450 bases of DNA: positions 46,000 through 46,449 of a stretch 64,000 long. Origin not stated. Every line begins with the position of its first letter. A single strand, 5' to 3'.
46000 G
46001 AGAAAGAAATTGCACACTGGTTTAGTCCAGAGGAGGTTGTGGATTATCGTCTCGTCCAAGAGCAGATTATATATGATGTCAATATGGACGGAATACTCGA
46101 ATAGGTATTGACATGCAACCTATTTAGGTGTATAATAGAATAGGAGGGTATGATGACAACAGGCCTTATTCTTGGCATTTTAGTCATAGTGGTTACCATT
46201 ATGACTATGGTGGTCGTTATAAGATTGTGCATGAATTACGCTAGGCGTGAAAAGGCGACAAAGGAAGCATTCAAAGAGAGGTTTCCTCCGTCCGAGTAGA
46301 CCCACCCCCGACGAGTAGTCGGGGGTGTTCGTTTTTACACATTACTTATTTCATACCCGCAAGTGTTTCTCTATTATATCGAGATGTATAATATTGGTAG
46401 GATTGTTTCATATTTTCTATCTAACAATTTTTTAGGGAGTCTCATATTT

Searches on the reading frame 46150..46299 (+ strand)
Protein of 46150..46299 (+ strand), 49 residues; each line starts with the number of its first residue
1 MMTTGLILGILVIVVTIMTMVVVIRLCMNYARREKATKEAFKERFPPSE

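Call 98: search_protein_families(library=pfam, proteins=[window:46150-46299:+], max_evalue=0.01)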
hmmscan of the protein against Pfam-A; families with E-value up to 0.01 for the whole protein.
window:46150-46299:+ (49 aa): 2 families
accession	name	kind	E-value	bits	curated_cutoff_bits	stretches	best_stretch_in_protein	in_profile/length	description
PF06143.16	Baculo_11_kDa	-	0.0065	16.5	28.4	1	6-45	38-77/84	Baculovirus 11 kDa family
PF14575.11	EphA2_TM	-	0.0078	17.3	28.9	1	4-42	2-40/74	Ephrin type-A receptor 2 transmembrane domain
